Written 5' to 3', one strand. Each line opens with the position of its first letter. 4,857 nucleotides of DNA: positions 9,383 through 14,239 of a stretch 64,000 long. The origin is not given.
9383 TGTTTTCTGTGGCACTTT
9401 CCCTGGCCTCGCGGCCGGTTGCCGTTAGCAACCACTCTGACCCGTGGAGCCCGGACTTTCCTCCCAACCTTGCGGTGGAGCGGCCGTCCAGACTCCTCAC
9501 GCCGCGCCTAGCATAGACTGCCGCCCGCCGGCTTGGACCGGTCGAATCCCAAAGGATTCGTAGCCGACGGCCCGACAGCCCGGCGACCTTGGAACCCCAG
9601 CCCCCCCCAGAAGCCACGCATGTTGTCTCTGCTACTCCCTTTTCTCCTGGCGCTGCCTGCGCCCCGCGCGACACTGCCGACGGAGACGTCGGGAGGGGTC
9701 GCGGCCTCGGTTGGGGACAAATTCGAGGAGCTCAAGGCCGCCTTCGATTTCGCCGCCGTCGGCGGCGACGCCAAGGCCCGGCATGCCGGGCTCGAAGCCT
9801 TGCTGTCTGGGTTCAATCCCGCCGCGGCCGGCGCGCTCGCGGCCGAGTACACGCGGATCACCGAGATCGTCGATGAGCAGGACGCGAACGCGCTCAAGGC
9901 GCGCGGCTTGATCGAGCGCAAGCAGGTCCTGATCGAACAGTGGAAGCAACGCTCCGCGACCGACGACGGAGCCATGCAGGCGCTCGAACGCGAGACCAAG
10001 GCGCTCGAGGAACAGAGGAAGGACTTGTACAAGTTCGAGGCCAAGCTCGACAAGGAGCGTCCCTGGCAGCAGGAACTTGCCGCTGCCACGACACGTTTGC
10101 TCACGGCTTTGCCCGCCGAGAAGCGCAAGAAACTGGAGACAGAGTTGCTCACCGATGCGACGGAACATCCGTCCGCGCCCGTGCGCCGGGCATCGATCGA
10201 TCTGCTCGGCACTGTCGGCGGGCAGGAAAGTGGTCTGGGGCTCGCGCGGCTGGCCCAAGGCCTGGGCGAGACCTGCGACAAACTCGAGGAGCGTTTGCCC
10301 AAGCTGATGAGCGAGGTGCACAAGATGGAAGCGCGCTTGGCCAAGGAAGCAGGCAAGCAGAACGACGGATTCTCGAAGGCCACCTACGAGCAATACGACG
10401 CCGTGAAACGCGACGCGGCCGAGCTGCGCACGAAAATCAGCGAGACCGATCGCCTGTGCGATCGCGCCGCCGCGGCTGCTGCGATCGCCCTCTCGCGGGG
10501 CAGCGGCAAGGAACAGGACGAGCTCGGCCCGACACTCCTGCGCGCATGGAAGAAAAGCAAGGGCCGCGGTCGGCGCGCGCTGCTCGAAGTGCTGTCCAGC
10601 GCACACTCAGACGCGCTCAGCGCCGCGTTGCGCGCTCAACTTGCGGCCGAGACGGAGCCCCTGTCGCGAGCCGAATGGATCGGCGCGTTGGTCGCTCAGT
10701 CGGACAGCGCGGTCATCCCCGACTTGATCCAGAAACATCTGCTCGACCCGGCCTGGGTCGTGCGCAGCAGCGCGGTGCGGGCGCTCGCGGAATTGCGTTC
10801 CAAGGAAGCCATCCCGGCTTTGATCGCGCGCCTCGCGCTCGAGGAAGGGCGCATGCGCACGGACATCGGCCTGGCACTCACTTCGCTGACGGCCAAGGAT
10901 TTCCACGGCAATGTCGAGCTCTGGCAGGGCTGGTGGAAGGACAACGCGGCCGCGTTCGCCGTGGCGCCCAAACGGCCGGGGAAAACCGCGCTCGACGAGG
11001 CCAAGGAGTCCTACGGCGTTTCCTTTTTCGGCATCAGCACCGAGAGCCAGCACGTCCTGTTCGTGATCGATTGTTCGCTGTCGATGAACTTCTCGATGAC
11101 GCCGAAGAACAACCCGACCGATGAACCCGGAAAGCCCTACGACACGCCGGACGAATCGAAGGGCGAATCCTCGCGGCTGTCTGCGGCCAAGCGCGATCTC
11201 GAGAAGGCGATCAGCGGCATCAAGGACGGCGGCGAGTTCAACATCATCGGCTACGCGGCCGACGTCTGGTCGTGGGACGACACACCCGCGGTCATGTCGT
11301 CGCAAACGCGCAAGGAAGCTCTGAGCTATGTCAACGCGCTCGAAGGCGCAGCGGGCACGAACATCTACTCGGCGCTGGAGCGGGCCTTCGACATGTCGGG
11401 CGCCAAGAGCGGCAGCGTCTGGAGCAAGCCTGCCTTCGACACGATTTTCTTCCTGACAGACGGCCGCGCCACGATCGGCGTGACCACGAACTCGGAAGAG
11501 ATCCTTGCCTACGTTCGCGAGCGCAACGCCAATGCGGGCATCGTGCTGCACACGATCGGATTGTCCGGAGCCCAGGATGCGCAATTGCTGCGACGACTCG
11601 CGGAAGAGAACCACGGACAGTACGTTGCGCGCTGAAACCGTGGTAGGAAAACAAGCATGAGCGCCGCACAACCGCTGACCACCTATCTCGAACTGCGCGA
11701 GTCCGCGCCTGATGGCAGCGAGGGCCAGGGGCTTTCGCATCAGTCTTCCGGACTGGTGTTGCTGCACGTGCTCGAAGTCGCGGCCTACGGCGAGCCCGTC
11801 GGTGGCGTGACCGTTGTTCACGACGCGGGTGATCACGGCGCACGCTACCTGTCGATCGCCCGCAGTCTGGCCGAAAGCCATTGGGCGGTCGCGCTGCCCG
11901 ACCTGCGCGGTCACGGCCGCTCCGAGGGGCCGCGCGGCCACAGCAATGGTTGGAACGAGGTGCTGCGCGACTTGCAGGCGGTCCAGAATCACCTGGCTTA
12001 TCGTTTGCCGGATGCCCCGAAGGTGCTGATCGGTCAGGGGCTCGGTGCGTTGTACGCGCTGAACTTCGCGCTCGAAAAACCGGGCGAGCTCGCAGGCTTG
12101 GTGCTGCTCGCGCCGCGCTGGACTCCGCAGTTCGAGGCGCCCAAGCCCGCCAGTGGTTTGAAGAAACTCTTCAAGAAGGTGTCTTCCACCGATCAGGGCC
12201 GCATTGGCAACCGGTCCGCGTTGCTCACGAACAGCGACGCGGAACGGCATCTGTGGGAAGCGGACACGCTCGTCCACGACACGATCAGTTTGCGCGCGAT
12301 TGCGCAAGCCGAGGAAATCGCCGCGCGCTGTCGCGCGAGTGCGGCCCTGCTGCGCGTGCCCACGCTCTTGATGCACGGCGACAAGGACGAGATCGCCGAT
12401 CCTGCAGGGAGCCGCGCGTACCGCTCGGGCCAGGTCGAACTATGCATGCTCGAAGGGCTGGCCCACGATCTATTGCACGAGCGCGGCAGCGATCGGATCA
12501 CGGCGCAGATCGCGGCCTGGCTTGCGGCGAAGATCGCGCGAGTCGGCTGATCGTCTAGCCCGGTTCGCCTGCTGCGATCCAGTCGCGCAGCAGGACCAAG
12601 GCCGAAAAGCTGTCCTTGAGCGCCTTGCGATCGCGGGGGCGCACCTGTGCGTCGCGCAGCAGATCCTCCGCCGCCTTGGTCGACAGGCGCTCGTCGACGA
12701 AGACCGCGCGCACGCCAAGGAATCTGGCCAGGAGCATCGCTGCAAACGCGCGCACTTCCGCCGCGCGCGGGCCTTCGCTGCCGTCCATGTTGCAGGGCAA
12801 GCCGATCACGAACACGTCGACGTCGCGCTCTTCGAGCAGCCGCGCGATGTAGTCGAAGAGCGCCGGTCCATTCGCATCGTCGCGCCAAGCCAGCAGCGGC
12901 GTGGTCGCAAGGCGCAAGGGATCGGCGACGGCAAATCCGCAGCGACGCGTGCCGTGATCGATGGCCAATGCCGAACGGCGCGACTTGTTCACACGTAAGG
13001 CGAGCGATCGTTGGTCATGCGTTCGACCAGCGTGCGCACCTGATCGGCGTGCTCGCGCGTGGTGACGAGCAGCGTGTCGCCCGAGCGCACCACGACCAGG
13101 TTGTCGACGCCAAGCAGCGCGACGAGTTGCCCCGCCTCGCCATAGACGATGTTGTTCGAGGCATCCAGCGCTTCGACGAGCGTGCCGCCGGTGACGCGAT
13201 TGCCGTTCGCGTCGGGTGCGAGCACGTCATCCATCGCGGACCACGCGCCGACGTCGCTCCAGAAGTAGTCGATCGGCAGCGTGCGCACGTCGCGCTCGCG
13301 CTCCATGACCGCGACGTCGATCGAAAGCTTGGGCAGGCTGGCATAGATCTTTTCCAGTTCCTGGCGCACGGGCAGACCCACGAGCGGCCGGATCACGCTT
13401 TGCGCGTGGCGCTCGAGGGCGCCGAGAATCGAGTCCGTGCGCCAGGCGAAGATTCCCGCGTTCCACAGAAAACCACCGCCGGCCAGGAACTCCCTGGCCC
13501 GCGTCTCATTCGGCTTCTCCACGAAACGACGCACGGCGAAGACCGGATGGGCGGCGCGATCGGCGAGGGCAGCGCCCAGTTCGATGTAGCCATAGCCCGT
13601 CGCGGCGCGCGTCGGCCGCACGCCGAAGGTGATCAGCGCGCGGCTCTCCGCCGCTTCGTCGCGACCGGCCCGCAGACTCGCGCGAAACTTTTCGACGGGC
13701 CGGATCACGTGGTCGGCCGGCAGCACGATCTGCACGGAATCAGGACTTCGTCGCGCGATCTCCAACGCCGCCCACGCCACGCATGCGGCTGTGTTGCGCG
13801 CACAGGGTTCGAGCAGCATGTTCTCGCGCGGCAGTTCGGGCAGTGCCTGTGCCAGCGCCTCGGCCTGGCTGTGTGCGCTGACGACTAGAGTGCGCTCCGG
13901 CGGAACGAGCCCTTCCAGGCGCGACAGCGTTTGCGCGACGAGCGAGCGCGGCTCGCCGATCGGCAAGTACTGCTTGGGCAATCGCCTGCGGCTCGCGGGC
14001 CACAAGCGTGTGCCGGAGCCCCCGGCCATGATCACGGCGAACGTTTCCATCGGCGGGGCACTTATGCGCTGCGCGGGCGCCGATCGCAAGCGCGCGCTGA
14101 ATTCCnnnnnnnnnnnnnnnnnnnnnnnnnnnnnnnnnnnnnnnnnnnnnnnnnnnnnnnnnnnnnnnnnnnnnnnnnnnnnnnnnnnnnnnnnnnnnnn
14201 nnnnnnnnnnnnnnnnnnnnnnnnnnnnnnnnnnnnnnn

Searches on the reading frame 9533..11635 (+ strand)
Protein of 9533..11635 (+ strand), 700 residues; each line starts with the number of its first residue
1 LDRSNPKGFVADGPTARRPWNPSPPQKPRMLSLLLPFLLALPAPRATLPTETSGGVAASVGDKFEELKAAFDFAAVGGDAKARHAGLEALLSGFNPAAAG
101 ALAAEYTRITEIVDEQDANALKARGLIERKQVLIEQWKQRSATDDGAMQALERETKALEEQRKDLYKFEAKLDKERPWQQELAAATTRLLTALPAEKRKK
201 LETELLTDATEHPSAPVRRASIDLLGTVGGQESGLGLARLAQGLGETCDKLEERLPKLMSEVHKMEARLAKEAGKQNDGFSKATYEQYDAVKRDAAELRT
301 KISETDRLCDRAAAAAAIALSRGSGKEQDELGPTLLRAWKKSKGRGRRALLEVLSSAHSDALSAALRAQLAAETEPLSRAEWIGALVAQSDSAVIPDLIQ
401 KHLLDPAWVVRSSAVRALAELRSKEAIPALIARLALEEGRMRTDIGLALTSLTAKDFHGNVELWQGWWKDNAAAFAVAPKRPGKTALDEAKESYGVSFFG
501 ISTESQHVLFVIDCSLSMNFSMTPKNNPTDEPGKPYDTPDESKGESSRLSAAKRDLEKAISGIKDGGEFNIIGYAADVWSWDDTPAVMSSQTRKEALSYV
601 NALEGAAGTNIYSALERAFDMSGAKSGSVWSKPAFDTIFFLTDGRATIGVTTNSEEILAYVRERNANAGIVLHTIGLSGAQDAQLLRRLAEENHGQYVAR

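Call 81: search_protein_families(library=pfam, proteins=[window:9533-11635:+], max_evalue=0.0001)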
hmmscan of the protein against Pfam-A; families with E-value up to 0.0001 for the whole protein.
window:9533-11635:+ (700 aa): 5 families
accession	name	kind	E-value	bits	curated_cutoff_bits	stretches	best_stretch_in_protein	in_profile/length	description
PF13768.12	VWA_3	-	1.7e-12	48.1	27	1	544-698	12-154/155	von Willebrand factor type A domain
PF13646.12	HEAT_2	-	6.1e-08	33.3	27.7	1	365-449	3-87/88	HEAT repeats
PF13519.12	VWA_2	-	1.6e-05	26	27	0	508-644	1-106/107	von Willebrand factor type A domain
PF00092.34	VWA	-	1.7e-05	25.6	23.8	0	546-697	14-158/174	von Willebrand factor type A domain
PF02985.28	HEAT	-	7.1e-05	23.1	23.5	0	398-421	4-27/31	HEAT repeat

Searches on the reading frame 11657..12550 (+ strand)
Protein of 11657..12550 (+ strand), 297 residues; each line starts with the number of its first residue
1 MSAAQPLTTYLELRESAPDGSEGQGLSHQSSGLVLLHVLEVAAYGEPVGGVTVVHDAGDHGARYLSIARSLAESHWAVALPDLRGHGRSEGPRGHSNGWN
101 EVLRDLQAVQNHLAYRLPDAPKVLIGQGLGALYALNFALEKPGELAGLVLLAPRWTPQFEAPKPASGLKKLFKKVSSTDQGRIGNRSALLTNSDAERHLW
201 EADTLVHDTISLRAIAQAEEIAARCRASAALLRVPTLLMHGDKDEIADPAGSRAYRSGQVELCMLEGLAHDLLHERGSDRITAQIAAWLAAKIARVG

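Call 81: search_protein_families(library=pfam, proteins=[window:11657-12550:+], max_evalue=0.0001)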
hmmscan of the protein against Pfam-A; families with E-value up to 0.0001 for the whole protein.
window:11657-12550:+ (297 aa): 3 families
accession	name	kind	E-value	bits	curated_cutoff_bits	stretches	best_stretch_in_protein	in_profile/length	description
PF12146.15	Hydrolase_4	-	2.4e-46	158.4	27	1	46-276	2-238/239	Serine aminopeptidase, S33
PF00561.26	Abhydrolase_1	-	1.2e-15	58.3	25.8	1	65-273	17-241/245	alpha/beta hydrolase fold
PF12697.13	Abhydrolase_6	-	1.1e-12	49.5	26.3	1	54-280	4-213/217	Alpha/beta hydrolase family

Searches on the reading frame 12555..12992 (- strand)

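Call 81: search_protein_families(library=pfam, proteins=[window:12555-12992:-], max_evalue=0.0001)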
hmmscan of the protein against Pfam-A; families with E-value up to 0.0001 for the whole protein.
window:12555-12992:- (145 aa): 1 family
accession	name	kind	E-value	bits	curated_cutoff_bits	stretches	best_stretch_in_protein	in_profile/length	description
PF03652.20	RuvX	-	2e-33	116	29.2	1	8-140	3-133/134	Holliday junction resolvase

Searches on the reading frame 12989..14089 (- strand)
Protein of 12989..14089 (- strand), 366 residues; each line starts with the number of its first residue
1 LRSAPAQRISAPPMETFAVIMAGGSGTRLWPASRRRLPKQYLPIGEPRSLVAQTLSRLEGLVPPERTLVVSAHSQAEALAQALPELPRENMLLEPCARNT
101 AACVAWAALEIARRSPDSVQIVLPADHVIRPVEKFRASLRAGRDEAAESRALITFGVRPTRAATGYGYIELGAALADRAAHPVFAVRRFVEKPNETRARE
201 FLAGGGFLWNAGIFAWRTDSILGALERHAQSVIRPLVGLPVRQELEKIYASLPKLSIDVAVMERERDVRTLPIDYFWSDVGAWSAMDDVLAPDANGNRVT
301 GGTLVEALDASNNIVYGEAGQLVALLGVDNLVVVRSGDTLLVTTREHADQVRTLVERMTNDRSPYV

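Call 81: search_protein_families(library=pfam, proteins=[window:12989-14089:-], max_evalue=0.0001)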
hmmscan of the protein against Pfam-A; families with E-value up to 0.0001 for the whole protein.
window:12989-14089:- (366 aa): 3 families
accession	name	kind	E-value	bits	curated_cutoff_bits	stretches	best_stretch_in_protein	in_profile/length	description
PF00483.29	NTP_transferase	-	7.1e-39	134.3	21.2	1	18-289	2-238/245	Nucleotidyl transferase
PF22640.1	ManC_GMP_beta-helix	-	1.9e-12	47.3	27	1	307-357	5-54/55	MannoseP isomerase/GMP-like beta-helix domain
PF12804.13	NTP_transf_3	-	2.9e-06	28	27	1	18-189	1-137/160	MobA-like NTP transferase domain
